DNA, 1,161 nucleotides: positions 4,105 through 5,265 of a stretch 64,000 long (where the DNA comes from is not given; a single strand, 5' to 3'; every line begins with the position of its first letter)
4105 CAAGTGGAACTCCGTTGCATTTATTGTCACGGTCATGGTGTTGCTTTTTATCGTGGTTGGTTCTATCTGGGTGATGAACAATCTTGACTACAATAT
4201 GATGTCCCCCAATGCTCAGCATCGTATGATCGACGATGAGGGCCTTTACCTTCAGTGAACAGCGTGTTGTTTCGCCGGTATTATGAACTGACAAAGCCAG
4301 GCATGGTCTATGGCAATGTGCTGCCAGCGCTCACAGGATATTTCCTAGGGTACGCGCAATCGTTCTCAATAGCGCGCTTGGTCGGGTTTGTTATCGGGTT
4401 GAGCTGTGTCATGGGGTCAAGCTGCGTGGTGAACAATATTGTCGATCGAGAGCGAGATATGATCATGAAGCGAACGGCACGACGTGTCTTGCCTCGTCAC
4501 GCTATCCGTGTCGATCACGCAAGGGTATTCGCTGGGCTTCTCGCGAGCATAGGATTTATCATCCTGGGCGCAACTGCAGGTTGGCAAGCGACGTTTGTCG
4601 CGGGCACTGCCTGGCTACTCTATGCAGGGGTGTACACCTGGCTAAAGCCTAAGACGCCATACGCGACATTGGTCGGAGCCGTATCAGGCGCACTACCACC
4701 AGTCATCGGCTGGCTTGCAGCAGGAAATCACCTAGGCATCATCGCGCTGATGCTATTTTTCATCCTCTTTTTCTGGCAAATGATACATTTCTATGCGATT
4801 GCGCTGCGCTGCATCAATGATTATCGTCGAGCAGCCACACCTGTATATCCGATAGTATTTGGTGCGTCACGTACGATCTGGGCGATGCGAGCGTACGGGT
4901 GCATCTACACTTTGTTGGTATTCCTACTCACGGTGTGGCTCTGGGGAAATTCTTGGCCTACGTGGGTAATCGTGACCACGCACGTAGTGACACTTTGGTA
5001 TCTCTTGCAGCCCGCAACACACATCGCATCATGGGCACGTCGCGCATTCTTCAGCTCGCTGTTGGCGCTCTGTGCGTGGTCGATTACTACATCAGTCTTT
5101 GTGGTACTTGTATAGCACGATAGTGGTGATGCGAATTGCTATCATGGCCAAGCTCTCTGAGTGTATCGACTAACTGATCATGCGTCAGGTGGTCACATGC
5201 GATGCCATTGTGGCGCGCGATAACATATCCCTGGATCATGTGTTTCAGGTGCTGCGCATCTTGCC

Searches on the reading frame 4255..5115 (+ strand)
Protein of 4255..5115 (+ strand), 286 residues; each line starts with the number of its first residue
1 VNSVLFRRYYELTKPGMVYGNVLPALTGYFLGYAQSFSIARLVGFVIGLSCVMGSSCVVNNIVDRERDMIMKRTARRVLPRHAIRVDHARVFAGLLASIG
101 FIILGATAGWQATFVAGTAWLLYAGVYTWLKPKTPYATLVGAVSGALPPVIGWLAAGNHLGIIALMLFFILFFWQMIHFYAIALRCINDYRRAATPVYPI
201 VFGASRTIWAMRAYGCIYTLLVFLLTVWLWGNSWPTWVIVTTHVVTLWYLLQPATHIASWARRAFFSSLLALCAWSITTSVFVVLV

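Call 3: search_protein_families(library=pfam, proteins=[window:4255-5115:+])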
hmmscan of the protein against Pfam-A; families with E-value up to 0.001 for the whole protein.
window:4255-5115:+ (286 aa): 1 family
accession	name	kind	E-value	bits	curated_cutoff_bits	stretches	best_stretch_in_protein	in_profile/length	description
PF01040.23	UbiA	-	3.7e-51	174.3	34.2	1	22-268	2-249/250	UbiA prenyltransferase family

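Call 4: search_protein_families(library=ncbifam, proteins=[window:4255-5115:+])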
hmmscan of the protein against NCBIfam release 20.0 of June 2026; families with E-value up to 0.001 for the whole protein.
window:4255-5115:+ (286 aa): 13 families
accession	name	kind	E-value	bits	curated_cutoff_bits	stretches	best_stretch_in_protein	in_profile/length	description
TIGR01473.1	cyoE_ctaB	equivalog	5e-64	216.8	210.3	1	8-280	2-278/281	heme o synthase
NF003348.0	PRK04375.1-1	equivalog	3.9e-62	210.3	285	1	5-281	2-281/292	heme o synthase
NF003349.0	PRK04375.1-2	equivalog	4.5e-45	154.2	246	1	6-259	25-275/318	heme o synthase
TIGR01474.1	ubiA_proteo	equivalog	2.3e-15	56.9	275.45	1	23-249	21-246/282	4-hydroxybenzoate octaprenyltransferase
NF009526.0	PRK12888.1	equivalog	9.2e-07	28.6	364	1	36-266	48-276/301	4-hydroxybenzoate octaprenyltransferase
TIGR01475.1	ubiA_other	subfamily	1.3e-06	28.1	180.8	1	25-266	21-262/282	UbiA-like polyprenyltransferase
NF009524.0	PRK12886.1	equivalog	1.3e-06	28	387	1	25-245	27-246/291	prenyltransferase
NF041585.1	MqnP_Cj_Hp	exception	6.9e-06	25.7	375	1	56-266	56-263/281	menaquinone biosynthesis prenyltransferase MqnP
NF041584.1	MqnP_SCO4491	exception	2.5e-05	24.2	420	1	52-267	52-265/285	menaquinone biosynthesis prenyltransferase MqnP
NF009517.0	PRK12876.1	equivalog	2.6e-05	23.8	419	1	35-115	44-121/300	prenyltransferase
NF009521.0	PRK12882.1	equivalog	9.4e-05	21.8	296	1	7-272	6-273/280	geranylgeranylglycerol-phosphate geranylgeranyltransferase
NF009515.0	PRK12874.1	equivalog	0.00042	19.8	392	1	53-266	60-270/291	4-hydroxybenzoate polyprenyltransferase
NF009514.0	PRK12873.1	equivalog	0.00062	19.2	246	1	23-183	30-196/297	4-hydroxybenzoate polyprenyltransferase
